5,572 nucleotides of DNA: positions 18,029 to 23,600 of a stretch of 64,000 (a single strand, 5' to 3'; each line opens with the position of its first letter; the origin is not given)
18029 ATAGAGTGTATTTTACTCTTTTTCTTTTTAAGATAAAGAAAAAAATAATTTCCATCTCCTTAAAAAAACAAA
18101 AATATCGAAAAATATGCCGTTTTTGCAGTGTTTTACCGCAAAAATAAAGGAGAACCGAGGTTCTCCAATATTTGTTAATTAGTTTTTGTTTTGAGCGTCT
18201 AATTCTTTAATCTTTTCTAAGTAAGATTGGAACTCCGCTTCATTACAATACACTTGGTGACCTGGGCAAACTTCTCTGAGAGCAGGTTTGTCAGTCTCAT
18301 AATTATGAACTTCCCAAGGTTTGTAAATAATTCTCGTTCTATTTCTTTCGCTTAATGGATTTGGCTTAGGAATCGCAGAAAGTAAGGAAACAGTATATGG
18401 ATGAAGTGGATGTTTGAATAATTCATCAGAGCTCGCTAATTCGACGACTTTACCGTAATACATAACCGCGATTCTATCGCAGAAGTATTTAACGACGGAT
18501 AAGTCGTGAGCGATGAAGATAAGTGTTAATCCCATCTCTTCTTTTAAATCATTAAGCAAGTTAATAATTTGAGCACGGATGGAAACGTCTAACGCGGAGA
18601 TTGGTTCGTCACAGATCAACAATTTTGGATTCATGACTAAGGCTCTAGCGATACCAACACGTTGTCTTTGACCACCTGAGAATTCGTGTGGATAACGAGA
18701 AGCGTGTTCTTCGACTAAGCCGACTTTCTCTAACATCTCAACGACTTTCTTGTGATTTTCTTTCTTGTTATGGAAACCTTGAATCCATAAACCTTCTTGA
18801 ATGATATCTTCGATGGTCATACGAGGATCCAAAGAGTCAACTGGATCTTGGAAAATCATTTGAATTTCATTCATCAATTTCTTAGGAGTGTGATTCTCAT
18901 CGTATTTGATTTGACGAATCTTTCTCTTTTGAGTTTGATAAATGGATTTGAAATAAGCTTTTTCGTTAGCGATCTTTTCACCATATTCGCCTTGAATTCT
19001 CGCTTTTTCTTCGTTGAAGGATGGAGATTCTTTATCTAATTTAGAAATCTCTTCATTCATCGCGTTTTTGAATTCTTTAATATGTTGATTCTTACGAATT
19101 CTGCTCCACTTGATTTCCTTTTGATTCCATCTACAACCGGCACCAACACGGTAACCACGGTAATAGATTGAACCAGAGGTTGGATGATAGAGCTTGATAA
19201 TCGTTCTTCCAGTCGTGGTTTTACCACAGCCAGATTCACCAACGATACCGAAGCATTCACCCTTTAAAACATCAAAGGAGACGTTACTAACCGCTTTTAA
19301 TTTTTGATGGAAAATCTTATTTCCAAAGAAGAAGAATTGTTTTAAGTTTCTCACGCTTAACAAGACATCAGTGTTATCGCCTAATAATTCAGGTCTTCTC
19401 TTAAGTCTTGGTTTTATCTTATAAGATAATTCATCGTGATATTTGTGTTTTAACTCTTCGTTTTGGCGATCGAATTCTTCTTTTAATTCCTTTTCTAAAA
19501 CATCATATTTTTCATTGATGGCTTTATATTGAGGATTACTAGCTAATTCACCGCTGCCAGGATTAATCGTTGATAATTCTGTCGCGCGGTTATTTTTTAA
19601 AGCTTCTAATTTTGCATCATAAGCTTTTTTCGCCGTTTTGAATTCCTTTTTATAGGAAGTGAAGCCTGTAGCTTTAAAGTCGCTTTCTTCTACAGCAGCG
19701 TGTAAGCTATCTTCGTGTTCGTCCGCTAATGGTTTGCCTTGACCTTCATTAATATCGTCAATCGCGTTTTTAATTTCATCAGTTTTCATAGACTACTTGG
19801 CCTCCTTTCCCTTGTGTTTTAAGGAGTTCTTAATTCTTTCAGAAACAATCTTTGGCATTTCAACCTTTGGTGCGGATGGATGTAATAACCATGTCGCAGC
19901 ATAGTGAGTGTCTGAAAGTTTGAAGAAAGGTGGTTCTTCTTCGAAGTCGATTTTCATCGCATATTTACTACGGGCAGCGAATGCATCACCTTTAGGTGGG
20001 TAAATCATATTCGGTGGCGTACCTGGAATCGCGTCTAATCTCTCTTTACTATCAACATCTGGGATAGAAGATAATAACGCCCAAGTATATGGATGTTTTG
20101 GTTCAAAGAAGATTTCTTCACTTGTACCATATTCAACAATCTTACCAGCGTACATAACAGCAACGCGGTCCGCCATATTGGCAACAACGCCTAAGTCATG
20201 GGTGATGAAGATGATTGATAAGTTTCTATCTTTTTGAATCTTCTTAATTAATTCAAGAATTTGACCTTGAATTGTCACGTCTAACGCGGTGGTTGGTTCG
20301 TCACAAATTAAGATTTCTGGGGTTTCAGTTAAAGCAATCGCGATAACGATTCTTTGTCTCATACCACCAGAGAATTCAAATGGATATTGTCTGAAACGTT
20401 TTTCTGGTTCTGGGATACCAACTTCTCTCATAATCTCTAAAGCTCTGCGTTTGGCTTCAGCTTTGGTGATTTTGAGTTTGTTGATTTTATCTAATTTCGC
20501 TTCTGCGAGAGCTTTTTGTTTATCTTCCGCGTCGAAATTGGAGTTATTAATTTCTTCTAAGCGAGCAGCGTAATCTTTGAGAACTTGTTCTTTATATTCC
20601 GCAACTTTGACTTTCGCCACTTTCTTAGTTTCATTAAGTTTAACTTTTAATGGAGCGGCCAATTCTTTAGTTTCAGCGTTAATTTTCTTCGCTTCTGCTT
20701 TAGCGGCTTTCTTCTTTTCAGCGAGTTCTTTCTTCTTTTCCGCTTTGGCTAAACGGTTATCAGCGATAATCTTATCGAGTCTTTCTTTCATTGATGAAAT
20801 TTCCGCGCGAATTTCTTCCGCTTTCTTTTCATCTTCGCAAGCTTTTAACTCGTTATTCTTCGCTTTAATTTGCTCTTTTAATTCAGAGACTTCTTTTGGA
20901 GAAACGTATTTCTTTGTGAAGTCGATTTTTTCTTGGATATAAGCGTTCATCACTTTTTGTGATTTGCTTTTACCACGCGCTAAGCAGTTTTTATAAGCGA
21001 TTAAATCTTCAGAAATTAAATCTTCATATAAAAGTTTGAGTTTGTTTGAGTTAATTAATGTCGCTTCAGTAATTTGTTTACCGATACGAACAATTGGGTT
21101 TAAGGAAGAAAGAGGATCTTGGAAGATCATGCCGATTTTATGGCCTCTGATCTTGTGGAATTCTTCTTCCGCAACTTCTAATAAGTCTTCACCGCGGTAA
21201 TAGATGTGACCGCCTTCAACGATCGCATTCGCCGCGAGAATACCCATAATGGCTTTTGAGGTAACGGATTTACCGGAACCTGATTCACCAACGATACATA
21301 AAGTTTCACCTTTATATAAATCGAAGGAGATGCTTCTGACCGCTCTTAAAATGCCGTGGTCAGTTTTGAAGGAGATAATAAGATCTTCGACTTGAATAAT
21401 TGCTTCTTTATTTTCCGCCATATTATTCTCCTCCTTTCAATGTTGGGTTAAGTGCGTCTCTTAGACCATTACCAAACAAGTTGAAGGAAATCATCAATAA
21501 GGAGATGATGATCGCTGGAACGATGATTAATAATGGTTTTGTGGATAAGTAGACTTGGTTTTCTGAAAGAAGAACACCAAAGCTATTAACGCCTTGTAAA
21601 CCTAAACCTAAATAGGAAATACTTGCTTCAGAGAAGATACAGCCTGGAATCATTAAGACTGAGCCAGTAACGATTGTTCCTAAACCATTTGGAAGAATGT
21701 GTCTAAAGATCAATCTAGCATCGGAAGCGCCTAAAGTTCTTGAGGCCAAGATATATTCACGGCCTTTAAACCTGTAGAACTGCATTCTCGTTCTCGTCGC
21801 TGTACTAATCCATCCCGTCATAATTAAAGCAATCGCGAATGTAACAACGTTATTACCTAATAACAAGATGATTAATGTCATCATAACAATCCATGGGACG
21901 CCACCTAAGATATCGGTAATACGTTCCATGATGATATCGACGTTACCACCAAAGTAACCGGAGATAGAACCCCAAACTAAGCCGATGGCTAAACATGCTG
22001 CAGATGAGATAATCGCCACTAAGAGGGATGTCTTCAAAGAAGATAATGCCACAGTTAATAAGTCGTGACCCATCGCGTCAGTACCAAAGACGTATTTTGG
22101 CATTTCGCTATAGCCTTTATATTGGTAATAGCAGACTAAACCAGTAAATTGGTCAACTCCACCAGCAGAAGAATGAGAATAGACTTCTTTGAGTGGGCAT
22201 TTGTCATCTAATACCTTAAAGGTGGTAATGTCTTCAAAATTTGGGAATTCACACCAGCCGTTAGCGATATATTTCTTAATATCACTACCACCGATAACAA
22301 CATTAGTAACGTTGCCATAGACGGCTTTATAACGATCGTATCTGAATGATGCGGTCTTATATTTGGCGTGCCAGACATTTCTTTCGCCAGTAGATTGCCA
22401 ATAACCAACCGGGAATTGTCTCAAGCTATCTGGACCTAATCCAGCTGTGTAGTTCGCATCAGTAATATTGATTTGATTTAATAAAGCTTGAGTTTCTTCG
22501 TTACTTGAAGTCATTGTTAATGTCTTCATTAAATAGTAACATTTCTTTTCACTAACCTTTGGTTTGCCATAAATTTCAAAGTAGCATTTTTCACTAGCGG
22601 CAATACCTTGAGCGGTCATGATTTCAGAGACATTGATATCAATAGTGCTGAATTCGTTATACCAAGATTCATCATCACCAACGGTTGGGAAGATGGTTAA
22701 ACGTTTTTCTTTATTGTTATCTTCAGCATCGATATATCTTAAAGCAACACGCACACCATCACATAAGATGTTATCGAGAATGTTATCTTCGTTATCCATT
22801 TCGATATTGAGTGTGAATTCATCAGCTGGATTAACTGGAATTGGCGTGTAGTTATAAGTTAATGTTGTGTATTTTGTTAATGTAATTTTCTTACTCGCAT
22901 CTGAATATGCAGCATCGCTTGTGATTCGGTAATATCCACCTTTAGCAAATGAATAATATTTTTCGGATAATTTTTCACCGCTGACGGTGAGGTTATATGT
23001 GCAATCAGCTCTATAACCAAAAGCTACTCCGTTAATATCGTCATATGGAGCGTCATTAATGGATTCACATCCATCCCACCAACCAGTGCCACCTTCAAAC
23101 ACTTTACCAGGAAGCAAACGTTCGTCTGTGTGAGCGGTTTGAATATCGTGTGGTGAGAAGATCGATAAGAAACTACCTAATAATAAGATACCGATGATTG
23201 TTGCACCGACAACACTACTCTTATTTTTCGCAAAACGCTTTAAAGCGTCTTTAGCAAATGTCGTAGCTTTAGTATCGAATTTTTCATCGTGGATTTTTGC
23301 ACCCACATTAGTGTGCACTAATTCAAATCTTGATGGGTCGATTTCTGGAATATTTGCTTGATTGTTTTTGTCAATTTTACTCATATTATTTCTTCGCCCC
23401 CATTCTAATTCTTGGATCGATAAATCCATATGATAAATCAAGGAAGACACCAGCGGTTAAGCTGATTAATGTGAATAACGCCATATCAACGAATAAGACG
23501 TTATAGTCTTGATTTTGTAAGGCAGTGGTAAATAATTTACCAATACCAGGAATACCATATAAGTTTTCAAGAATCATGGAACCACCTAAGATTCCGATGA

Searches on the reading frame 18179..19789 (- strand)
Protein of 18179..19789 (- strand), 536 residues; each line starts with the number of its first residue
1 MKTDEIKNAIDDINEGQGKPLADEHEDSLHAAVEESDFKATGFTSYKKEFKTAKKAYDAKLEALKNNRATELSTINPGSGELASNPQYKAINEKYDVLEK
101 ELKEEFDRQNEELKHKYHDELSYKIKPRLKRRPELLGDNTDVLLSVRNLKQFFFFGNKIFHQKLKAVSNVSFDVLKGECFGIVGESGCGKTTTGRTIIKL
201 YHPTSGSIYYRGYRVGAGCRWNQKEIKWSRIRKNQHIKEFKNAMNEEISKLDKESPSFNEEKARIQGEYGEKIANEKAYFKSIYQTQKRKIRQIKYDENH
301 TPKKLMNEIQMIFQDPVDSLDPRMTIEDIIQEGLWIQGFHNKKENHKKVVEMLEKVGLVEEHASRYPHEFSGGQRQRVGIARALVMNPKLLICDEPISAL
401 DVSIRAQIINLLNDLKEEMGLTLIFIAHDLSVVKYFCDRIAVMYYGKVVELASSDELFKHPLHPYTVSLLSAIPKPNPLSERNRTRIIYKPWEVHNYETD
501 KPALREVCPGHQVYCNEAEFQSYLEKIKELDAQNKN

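Call 14: search_protein_families(library=pfam, proteins=[window:18179-19789:-], max_evalue=0.001)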
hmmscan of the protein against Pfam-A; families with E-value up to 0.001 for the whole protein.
window:18179-19789:- (536 aa): 2 families
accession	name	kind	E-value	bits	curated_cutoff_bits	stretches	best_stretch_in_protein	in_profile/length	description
PF00005.33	ABC_tran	-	6.8e-33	114.6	25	2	288-397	36-136/137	ABC transporter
PF08352.17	oligo_HPY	-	8.8e-08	32.9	27.1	1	449-488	1-39/65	Oligopeptide/dipeptide transporter, C-terminal region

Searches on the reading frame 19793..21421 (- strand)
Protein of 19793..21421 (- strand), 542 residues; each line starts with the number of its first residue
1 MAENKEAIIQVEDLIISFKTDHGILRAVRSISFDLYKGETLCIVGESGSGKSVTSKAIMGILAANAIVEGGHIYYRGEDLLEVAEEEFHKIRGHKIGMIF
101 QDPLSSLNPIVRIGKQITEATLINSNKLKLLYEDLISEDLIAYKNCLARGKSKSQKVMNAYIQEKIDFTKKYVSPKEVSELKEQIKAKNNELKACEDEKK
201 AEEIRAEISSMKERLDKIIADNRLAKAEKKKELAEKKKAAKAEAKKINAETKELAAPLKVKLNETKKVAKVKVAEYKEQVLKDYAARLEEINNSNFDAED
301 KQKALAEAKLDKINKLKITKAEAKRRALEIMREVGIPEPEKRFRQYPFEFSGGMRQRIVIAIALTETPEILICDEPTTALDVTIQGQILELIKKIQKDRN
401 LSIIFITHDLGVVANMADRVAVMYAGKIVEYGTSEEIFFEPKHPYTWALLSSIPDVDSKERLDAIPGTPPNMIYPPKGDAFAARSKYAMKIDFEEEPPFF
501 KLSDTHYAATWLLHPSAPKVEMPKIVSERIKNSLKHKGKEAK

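Call 14: search_protein_families(library=pfam, proteins=[window:19793-21421:-], max_evalue=0.001)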
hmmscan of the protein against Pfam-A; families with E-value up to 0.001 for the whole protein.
window:19793-21421:- (542 aa): 3 families
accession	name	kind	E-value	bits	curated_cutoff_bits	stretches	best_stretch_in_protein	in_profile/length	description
PF00005.33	ABC_tran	-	5.4e-28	98.7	25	1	29-378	2-137/137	ABC transporter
PF08352.17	oligo_HPY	-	1.5e-14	54.6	27.1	1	429-490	1-63/65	Oligopeptide/dipeptide transporter, C-terminal region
PF13304.12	AAA_21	-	1.3e-07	32.5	27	1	159-413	135-303/304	AAA domain, putative AbiEii toxin, Type IV TA system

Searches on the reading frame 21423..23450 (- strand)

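Call 14: search_protein_families(library=pfam, proteins=[window:21423-23450:-], max_evalue=0.001)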
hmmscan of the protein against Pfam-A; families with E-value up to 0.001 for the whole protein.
window:21423-23450:- (675 aa): 2 families
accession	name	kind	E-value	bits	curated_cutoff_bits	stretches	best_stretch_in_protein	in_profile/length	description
PF00528.27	BPD_transp_1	-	4.1e-24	85.7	26.4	1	490-672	1-183/184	Binding-protein-dependent transport system inner membrane component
PF12911.12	OppC_N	-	1.4e-07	31.7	23.9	1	64-114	1-52/53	N-terminal TM domain of oligopeptide transport permease C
